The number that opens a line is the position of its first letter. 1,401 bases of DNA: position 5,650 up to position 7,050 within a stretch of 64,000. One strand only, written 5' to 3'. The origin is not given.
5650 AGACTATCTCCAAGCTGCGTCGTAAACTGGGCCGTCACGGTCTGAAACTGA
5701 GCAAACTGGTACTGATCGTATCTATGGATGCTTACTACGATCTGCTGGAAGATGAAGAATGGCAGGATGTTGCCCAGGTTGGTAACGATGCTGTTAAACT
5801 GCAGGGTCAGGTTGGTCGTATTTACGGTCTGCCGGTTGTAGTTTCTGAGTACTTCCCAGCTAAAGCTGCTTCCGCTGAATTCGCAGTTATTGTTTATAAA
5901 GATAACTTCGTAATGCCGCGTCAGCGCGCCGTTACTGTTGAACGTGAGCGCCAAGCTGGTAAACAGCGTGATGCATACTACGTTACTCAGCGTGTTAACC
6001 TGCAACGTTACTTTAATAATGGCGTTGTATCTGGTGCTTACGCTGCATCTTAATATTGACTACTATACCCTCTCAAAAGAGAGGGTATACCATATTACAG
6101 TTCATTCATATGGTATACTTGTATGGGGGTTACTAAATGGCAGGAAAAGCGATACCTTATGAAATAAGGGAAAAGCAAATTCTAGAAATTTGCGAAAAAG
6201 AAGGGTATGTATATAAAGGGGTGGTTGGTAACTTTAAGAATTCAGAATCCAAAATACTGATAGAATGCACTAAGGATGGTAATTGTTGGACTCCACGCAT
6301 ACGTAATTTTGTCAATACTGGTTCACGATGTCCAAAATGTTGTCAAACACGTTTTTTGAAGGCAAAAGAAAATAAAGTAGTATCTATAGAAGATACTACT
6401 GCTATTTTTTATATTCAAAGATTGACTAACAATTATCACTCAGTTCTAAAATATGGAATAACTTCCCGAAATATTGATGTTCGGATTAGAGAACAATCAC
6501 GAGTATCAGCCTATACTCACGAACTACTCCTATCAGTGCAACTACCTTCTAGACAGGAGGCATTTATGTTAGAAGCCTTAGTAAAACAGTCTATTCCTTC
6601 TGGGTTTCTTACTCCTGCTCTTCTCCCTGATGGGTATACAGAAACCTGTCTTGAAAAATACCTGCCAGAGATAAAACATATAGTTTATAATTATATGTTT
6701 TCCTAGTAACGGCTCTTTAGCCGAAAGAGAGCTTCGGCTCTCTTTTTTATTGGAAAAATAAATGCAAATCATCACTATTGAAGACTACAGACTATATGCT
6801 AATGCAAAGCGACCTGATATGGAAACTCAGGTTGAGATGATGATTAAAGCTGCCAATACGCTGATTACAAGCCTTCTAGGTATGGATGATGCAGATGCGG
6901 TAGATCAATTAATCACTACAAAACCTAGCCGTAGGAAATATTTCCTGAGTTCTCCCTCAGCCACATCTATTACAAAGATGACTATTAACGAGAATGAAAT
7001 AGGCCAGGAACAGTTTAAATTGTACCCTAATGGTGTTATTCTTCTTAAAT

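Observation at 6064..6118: Two mutually exclusive perfect hairpins between the capsid gene and the endonuclease-like gene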

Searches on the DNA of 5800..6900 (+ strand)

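Call 3: search_dna_similar(query=window:5850-6900:+, collection=phages, mode=near, max_rows=40)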
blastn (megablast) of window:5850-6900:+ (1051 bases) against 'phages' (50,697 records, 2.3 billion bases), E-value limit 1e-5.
Records with a match: 445; places in all: 446; records where one place covers at least 80% of the query: 26.
Best place of each record, by identity: >=99% 2; 95-99% 147; 90-95% 267; 80-90% 27; 60-80% 2.
By first word of the organism name: Salmonella 271; Escherichia 130; Phage 12; Bacteriophage 10; Klebsiella 4; Shigella 4; Citrobacter 3; Listeria 2; Campylobacter 2; Yersinia 2; and 4 more.
By host as written in the record: - 59; Escherichia coli 42; Salmonella enterica subsp. enterica serovar Enteritidis PT1 39; Salmonella sp. 25; Salmonella enterica 22; Salmonella enterica subsp. enterica serovar Enteritidis 21; Salmonella enterica subsp. enterica 19; Salmonella enterica subsp. enterica serovar Typhimurium 17; and 93 more.
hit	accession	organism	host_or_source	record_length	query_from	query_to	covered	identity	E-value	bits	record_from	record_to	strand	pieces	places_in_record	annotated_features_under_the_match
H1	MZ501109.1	Escherichia phage TrudiRoth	Escherichia coli K-12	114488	1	1051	100%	99.7%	0e+0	1925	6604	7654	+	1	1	putative homing endonuclease | major capsid protein | head completion protein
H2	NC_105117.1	Escherichia phage TrudiRoth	Escherichia coli K-12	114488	1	1051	100%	99.7%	0e+0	1925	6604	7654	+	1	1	putative homing endonuclease | major capsid protein | head completion protein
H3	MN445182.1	Salmonella phage vB_SalS_SA001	Salmonella enterica subsp. enterica ...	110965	1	1051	100%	98.3%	0e+0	1840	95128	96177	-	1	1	hypothetical protein (x2) | major capsid protein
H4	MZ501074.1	Escherichia phage HildyBeyeler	Escherichia coli K-12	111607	1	1051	100%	97.4%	0e+0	1792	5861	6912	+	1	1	putative homing endonuclease | major capsid protein | hypothetical protein (x2) | head completion protein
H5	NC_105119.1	Escherichia phage HildyBeyeler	Escherichia coli K-12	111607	1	1051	100%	97.4%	0e+0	1792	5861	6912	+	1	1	putative homing endonuclease | major capsid protein | hypothetical protein (x2) | head completion protein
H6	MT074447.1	Salmonella phage phagemcphageface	Salmonella enterica subsp. enterica ...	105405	3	1051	100%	97.5%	0e+0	1794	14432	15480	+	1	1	hypothetical protein | capsid protein | head completion protein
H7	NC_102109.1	Salmonella phage phagemcphageface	Salmonella enterica subsp. enterica ...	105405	3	1051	100%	97.5%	0e+0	1794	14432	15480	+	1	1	hypothetical protein | capsid protein | head completion protein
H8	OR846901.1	Listeria phage LM 4-11-1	Listeria monocytogenes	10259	1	1051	100%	97.2%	0e+0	1781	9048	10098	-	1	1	record has no annotation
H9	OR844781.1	Escherichia phage ECO111 5-P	Escherichia coli O111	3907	1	1051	100%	97.1%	0e+0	1775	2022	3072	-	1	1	record has no annotation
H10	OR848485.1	Listeria phage LM 4-14-1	Listeria monocytogenes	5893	1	1051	100%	97.1%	0e+0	1775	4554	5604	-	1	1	record has no annotation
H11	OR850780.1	Salmonella phage S.Inf 5-2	Salmonella enterica subsp. enterica ...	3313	1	1051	100%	97.1%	0e+0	1775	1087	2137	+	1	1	record has no annotation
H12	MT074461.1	Salmonella phage smaug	Salmonella enterica subsp. enterica ...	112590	1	1051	100%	97.0%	0e+0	1770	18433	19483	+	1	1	hypothetical protein | capsid protein | head completion protein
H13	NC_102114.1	Salmonella phage smaug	Salmonella enterica subsp. enterica ...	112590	1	1051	100%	97.0%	0e+0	1770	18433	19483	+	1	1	hypothetical protein | capsid protein | head completion protein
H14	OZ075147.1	Salmonella phage Tennessee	-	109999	4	1051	100%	92.2%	0e+0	1482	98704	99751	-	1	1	hypothetical protein | Phage capsid and scaffold | Phage protein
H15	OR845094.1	Salmonella phage S.Hadar 4-5-1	Salmonella enterica subsp. enterica ...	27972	130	1051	88%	97.0%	0e+0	1548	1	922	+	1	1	record has no annotation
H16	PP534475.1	Escherichia phage YJin-2024a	Escherichia coli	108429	3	1051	100%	80.9%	0e+0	819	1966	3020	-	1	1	putative endonuclease | capsid family protein | hypothetical protein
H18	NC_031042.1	Salmonella phage NR01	Salmonella typhimurium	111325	1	1051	100%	80.5%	0e+0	795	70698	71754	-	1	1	endonuclease | major head protein | head-tail adaptor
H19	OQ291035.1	Salmonella phage Kenya-K38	Salmonella enterica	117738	3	1051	100%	80.3%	0e+0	778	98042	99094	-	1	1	hypothetical protein (x2) | capsid and scaffold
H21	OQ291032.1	Salmonella phage Kenya-K20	Salmonella enterica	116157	3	1051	100%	80.2%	0e+0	773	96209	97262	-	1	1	hypothetical protein (x2) | capsid and scaffold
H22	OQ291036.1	Salmonella phage Kenya-K44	Salmonella enterica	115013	1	1051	100%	80.1%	0e+0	765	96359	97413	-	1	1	hypothetical protein (x2) | capsid and scaffold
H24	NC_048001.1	Salmonella phage SP3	Salmonella sp.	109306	3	1051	100%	80.1%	0e+0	767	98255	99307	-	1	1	endonuclease | head-tail adaptor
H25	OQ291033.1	Salmonella phage Kenya-K36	Salmonella enterica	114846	1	1051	100%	79.8%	0e+0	749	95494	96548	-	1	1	hypothetical protein (x2) | capsid and scaffold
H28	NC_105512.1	Escherichia phage JLBYU43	Escherichia coli K-12 MG1655 del ...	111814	1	1051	51%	88.5%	9e-89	649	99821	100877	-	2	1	putative GIY-YIG nuclease family protein | putative major capsid protein | putative head completion protein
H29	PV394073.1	Salmonella phage PHZ191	Salmonella enterica subsp. enterica ...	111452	1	1051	51%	87.8%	4e-92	627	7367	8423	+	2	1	hypothetical protein (x2) | capsid and scaffold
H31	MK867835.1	Salmonella phage vB_SenS_SB9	Salmonella enterica subsp. enterica ...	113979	1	1051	38%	96.5%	2e-91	658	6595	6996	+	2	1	capsid and scaffold protein | hypothetical protein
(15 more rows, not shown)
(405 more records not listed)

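Call 6: get_annotated_region(hit=H1, flank=1500)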
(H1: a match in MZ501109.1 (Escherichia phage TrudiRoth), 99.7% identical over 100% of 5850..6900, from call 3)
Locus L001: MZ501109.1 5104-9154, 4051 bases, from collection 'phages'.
description: Escherichia phage TrudiRoth, complete genome.
organism: Escherichia phage TrudiRoth (NCBI taxid 2851994)
taxonomy: Viruses; Duplodnaviria; Heunggongvirae; Uroviricota; Caudoviricetes; Demerecviridae; Markadamsvirinae; Epseptimavirus
host: Escherichia coli K-12; source: sewage plant inflow; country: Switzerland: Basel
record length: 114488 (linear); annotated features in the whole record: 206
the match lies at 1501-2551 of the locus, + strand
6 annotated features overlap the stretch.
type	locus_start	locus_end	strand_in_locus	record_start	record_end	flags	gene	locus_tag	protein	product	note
CDS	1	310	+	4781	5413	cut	-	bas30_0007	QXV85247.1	prohead protease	-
CDS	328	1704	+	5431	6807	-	-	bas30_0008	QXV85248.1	major capsid protein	-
CDS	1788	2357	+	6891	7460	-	-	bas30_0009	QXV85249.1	putative homing endonuclease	-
CDS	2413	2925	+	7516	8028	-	-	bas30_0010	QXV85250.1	head completion protein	-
CDS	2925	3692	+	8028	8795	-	-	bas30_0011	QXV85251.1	tail completion protein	-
CDS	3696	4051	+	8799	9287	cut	-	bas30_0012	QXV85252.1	tail terminator protein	-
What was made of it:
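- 6051..6053 (+): Stop codon (TAA) of the major capsid protein gene (4677-6053). The gene is annotated as major capsid protein in TrudiRoth, 99.7% identical (calls 3, 6).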

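Call 7: get_annotated_region(hit=H31, flank=1500)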
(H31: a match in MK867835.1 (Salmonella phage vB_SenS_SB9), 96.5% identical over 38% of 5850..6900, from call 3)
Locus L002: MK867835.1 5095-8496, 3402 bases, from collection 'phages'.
description: Salmonella phage vB_SenS_SB9, complete genome.
organism: Salmonella phage vB_SenS_SB9 (NCBI taxid 2588125)
taxonomy: Viruses; Duplodnaviria; Heunggongvirae; Uroviricota; Caudoviricetes; Demerecviridae; Markadamsvirinae; Epseptimavirus
host: Salmonella enterica subsp. enterica serovar Saintpaul; source: sewage sample; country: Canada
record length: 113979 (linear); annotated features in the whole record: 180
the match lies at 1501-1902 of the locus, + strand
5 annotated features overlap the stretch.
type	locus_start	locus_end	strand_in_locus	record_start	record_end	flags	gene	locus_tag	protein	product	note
CDS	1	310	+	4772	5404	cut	-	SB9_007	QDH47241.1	capsid and scaffold protein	rasttk_feature_creation_tool=prodigal; rasttk_feature_annotation_tool=annotate_proteins_km er_v2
CDS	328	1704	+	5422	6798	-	-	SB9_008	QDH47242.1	capsid and scaffold protein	rasttk_feature_creation_tool=prodigal; rasttk_feature_annotation_tool=annotate_proteins_km er_v2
CDS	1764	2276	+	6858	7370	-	-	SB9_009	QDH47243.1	hypothetical protein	rasttk_feature_creation_tool=prodigal; rasttk_feature_annotation_tool=annotate_proteins_km er_v2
CDS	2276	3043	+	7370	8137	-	-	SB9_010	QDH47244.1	hypothetical protein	rasttk_feature_creation_tool=prodigal; rasttk_feature_annotation_tool=annotate_proteins_km er_v2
CDS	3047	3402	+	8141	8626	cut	-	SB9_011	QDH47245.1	hypothetical protein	rasttk_feature_creation_tool=prodigal; rasttk_feature_annotation_tool=annotate_proteins_km er_v2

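Call 8: get_annotated_region(hit=H18, flank=1500)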
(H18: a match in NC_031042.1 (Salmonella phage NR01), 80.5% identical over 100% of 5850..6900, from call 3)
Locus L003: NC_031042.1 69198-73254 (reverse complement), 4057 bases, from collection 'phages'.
description: Salmonella phage NR01, complete genome.
organism: Salmonella phage NR01 (NCBI taxid 1647411)
taxonomy: Viruses; Duplodnaviria; Heunggongvirae; Uroviricota; Caudoviricetes; Demerecviridae; Markadamsvirinae; Tequintavirus; Tequintavirus NR01
host: Salmonella typhimurium; source: -; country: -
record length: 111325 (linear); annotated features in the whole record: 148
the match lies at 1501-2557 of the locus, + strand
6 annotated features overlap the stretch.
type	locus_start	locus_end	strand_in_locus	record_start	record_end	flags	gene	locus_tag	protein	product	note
CDS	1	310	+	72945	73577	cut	-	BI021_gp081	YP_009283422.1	head maturation protease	-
CDS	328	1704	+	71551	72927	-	-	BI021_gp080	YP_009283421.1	major head protein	-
CDS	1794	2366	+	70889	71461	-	-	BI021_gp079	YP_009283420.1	endonuclease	-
CDS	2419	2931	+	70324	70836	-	-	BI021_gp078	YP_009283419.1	head-tail adaptor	-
CDS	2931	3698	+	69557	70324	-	-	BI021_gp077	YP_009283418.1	tail completion or Neck1 protein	-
CDS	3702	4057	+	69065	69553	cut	-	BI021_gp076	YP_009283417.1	tail terminator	-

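Call 9: get_annotated_region(hit=H28, flank=1500)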
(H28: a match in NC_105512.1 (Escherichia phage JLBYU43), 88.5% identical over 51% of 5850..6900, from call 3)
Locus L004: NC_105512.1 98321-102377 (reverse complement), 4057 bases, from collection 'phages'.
description: Escherichia phage JLBYU43, complete genome.
organism: Escherichia phage JLBYU43 (NCBI taxid 2894751)
taxonomy: Viruses; Duplodnaviria; Heunggongvirae; Uroviricota; Caudoviricetes; Demerecviridae; Markadamsvirinae; Tequintavirus; Tequintavirus JLBYU43
host: Escherichia coli K-12 MG1655 del pstSCAB-phoU::kan; source: -; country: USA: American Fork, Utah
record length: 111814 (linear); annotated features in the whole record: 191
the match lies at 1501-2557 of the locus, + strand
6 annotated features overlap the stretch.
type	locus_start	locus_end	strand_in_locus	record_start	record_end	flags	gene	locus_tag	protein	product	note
CDS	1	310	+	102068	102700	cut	-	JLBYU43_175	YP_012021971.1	putative prohead protease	-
CDS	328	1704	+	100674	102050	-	-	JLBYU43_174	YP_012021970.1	putative major capsid protein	-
CDS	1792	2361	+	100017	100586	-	-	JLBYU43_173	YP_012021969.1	putative GIY-YIG nuclease family protein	-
CDS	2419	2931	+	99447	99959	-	-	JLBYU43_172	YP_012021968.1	putative head completion protein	-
CDS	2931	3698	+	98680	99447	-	-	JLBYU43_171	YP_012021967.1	putative tail completion protein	-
CDS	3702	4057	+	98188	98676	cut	-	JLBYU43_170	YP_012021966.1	putative tail tube terminator protein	-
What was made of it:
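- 6137..6706 (+): 189-aa homing-endonuclease-like ORF (CapR-like DNA-binding N-terminal domain plus nuclease-family C-terminal half). Relatives are annotated as putative homing endonuclease or GIY-YIG nuclease (calls 6, 9).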

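Call 14: search_rna_families(source=window, start=5800, end=6900, threshold=evalue, max_evalue=10)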
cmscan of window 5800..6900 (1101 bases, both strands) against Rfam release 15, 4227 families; matches with E-value up to 10: 10.
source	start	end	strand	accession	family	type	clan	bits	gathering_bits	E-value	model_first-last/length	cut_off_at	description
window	6298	6383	+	RF01601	plasmodium_snoR26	Gene; snRNA; snoRNA; CD-box;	-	22.6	50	6.2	1-160/160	no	small nucleolar RNA snoR26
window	6377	6452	-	RF02693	psm_mec_RNA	Gene; sRNA;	-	22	85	2.7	1-143/143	no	psm_mec locus RNA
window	5984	6088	+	RF02971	emrB-Lactobacillus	Gene; sRNA;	-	19.3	60.8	5.3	1-66/66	no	emrB-Lactobacillus RNA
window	6618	6701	-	RF02107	DLEU2_3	Gene; lncRNA;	-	18.8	60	5.9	1-76/76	no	Deleted in lymphocytic leukemia 2 conserved region 3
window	6355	6418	-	RF00994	mir-1255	Gene; miRNA;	-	17.6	63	1.8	1-67/67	no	mir-1255 microRNA precursor family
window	6810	6866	+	RF01120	sR33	Gene; snRNA; snoRNA; CD-box;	-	16.4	37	1.4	1-55/55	no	Small nucleolar RNA sR33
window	6048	6110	-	RF00149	snoZ103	Gene; snRNA; snoRNA; CD-box;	-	15.7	44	8.8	35-95/100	no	Small nucleolar RNA Z103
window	6600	6681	-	RF00066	U7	Gene; snRNA;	-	13.3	34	6.6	1-62/62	no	U7 small nuclear RNA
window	6724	6753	-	RF02503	Atu_C9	Gene; sRNA;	-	11.4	40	2.1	155-192/192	no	Rhizobiales sRNA Atu_C9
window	6829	6866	+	RF01134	sR30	Gene; snRNA; snoRNA; CD-box;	-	11.1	38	6.8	21-57/57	no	Small nucleolar RNA sR30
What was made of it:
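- On Any described RNA family (Rfam 15): Only chance-level hits (E of at least 1.4), none reaching a gathering score (call 14).
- No Rfam family matches (call 14).
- Tried and rejected: Rfam: a permissive scan of 5800-6900 gave nothing above chance (call 14).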

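Call 17: get_annotated_region(hit=H3, flank=300)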
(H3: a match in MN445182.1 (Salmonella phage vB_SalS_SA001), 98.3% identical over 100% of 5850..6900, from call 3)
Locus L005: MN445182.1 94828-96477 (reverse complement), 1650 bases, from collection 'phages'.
description: Salmonella phage vB_SalS_SA001, complete genome.
organism: Salmonella phage vB_SalS_SA001 (NCBI taxid 2739751)
taxonomy: Viruses; Duplodnaviria; Heunggongvirae; Uroviricota; Caudoviricetes; Demerecviridae; Markadamsvirinae; Tequintavirus
host: Salmonella enterica subsp. enterica serovar Thompson; source: sewage; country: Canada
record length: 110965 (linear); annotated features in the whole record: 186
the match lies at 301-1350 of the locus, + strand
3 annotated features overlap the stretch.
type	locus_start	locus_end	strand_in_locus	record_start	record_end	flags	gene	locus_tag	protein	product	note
CDS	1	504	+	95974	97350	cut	-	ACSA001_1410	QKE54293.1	major capsid protein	MGA_141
CDS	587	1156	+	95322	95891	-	-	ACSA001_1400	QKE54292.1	hypothetical protein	MGA_140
CDS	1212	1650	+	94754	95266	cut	-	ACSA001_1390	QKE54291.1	hypothetical protein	MGA_139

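Call 18: get_annotated_region(hit=H4, flank=300)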
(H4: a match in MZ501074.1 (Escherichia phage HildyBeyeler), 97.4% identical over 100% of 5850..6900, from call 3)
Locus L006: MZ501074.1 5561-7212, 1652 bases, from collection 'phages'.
description: Escherichia phage HildyBeyeler, complete genome.
organism: Escherichia phage HildyBeyeler (NCBI taxid 2852005)
taxonomy: Viruses; Duplodnaviria; Heunggongvirae; Uroviricota; Caudoviricetes; Demerecviridae; Markadamsvirinae; Tequintavirus
host: Escherichia coli K-12; source: sewage plant inflow; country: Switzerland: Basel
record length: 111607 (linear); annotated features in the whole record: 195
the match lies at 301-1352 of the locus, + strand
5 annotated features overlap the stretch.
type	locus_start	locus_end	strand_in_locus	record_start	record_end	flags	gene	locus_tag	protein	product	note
CDS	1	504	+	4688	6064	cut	-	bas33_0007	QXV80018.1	major capsid protein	-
CDS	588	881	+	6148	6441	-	-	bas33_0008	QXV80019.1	putative homing endonuclease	-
CDS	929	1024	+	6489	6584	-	-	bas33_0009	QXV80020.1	hypothetical protein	-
CDS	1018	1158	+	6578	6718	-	-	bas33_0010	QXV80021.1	hypothetical protein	-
CDS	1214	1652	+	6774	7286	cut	-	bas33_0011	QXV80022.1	head completion protein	-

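Call 19: get_annotated_region(hit=H6, flank=300)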
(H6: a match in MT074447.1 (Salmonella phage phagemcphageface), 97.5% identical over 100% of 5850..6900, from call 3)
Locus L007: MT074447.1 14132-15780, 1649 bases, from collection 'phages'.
description: Salmonella phage phagemcphageface, complete genome.
organism: Salmonella phage phagemcphageface (NCBI taxid 2713311)
taxonomy: Viruses; Duplodnaviria; Heunggongvirae; Uroviricota; Caudoviricetes; Demerecviridae; Markadamsvirinae; Epseptimavirus
host: Salmonella enterica subsp. enterica serovar Enteritidis PT1; source: wastewater; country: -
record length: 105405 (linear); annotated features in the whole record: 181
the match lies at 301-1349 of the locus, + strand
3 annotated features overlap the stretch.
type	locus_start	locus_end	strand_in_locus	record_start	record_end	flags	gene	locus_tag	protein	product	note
CDS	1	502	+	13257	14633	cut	-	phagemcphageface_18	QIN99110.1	capsid protein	capsid protein [Proteus phage PM135]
CDS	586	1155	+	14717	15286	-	-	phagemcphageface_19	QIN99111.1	hypothetical protein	-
CDS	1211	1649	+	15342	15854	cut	-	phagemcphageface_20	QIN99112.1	head completion protein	PVOGs: VOG3987; head completion protein [Klebsiella phage vB_Kpn_IME260]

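Call 20: get_annotated_region(hit=H12, flank=300)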
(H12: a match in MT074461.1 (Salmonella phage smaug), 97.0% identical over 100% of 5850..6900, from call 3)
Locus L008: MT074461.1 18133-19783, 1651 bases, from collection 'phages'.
description: Salmonella phage smaug, complete genome.
organism: Salmonella phage smaug (NCBI taxid 2713322)
taxonomy: Viruses; Duplodnaviria; Heunggongvirae; Uroviricota; Caudoviricetes; Demerecviridae; Markadamsvirinae; Epseptimavirus
host: Salmonella enterica subsp. enterica serovar Enteritidis PT1; source: wastewater; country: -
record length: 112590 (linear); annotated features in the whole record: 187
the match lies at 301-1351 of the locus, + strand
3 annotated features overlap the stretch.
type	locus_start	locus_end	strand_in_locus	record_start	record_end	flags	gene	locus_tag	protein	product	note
CDS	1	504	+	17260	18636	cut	-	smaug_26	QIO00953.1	capsid protein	capsid protein [Proteus phage PM135]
CDS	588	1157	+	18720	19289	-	-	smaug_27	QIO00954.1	hypothetical protein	-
CDS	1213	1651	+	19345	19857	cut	-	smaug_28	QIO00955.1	head completion protein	PVOGs: VOG3987; head completion protein [Klebsiella phage vB_Kpn_IME260]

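Call 21: get_annotated_region(hit=H14, flank=300)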
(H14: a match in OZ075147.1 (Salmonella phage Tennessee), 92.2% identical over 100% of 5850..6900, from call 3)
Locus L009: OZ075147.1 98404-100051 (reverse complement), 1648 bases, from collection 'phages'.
description: Salmonella phage Tennessee genome assembly, chromosome: 1.
organism: Salmonella phage Tennessee (NCBI taxid 3137176)
taxonomy: Viruses
host: -; source: -; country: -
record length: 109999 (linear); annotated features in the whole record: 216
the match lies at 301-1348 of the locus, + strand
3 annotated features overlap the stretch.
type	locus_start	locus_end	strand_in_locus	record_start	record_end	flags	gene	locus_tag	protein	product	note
CDS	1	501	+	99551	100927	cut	-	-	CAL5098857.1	Phage capsid and scaffold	rasttk_feature_creation_tool=/opt/patric- common/runtime/bin/phanotate version Unknown; ...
CDS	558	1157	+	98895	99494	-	-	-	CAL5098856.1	hypothetical protein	rasttk_feature_creation_tool=/opt/patric- common/runtime/bin/phanotate version Unknown; ...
CDS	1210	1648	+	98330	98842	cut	-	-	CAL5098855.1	Phage protein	rasttk_feature_creation_tool=/opt/patric- common/runtime/bin/phanotate version Unknown; ...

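Call 22: get_annotated_region(hit=H16, flank=300)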
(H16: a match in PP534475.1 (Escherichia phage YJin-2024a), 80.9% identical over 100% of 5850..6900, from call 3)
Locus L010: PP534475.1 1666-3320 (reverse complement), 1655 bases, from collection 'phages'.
description: Escherichia phage YJin-2024a, complete genome.
organism: Escherichia phage YJin-2024a (NCBI taxid 3140160)
taxonomy: Viruses; Duplodnaviria; Heunggongvirae; Uroviricota; Caudoviricetes; Demerecviridae; Markadamsvirinae; Tequintavirus
host: Escherichia coli; source: water; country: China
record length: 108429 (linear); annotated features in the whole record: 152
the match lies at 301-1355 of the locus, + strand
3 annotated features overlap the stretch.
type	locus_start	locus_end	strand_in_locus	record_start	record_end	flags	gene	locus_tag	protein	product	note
CDS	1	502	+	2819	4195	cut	-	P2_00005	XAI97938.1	capsid family protein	-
CDS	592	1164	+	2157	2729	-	-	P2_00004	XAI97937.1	putative endonuclease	-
CDS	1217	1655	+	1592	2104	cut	-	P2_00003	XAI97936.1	hypothetical protein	-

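Call 23: get_annotated_region(hit=H19, flank=300)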
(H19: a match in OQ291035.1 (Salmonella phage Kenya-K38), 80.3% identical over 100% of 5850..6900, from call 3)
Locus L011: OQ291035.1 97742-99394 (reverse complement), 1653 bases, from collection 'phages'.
description: Salmonella phage Kenya-K38, complete genome.
organism: Salmonella phage Kenya-K38 (NCBI taxid 3027626)
taxonomy: Viruses; Duplodnaviria; Heunggongvirae; Uroviricota; Caudoviricetes; Demerecviridae; Markadamsvirinae; Tequintavirus
host: Salmonella enterica; source: -; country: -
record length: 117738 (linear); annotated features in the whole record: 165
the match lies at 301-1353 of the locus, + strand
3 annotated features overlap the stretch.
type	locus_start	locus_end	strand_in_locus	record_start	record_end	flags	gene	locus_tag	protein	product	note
CDS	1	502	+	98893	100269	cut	-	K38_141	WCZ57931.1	capsid and scaffold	-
CDS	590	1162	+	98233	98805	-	-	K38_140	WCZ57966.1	hypothetical protein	-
CDS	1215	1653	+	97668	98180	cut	-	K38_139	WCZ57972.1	hypothetical protein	-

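Call 24: get_annotated_region(hit=H21, flank=300)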
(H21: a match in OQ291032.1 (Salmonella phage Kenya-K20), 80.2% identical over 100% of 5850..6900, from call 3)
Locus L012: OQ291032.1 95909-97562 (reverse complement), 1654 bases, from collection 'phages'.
description: Salmonella phage Kenya-K20, complete genome.
organism: Salmonella phage Kenya-K20 (NCBI taxid 3027609)
taxonomy: Viruses; Duplodnaviria; Heunggongvirae; Uroviricota; Caudoviricetes; Demerecviridae; Markadamsvirinae; Tequintavirus
host: Salmonella enterica; source: -; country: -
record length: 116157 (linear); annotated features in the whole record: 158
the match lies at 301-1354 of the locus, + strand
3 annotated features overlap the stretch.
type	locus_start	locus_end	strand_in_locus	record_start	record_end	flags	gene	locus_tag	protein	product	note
CDS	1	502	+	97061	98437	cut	-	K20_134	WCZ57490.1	capsid and scaffold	-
CDS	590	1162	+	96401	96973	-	-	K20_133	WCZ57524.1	hypothetical protein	-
CDS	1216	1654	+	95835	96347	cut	-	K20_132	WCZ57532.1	hypothetical protein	-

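Call 25: get_annotated_region(hit=H22, flank=300)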
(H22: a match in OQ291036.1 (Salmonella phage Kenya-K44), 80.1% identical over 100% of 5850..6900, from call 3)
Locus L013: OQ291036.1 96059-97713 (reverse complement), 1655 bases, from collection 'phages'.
description: Salmonella phage Kenya-K44, complete genome.
organism: Salmonella phage Kenya-K44 (NCBI taxid 3027631)
taxonomy: Viruses; Duplodnaviria; Heunggongvirae; Uroviricota; Caudoviricetes; Demerecviridae; Markadamsvirinae; Tequintavirus
host: Salmonella enterica; source: -; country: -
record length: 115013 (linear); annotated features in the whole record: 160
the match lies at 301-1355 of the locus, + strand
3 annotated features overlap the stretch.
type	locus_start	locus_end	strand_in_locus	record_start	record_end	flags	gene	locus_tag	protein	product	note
CDS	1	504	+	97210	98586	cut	-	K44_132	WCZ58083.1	capsid and scaffold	-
CDS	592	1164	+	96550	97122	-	-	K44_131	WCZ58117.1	hypothetical protein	-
CDS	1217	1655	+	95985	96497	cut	-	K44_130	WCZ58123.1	hypothetical protein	-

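Call 26: get_annotated_region(hit=H24, flank=300)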
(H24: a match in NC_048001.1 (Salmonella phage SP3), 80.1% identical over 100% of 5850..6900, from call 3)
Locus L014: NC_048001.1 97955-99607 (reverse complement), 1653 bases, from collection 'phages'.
description: Salmonella phage SP3, partial genome.
organism: Salmonella phage SP3 (NCBI taxid 2053625)
taxonomy: Viruses; Duplodnaviria; Heunggongvirae; Uroviricota; Caudoviricetes; Demerecviridae; Markadamsvirinae; Tequintavirus; Tequintavirus SP3
host: Salmonella sp.; source: Gallus gallus domesticus; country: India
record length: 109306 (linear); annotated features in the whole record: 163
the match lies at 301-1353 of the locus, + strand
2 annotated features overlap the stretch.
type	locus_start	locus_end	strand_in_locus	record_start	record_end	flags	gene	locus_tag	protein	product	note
CDS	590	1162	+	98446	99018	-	-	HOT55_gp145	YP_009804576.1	endonuclease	-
CDS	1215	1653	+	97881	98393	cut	-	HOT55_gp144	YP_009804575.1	head-tail adaptor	-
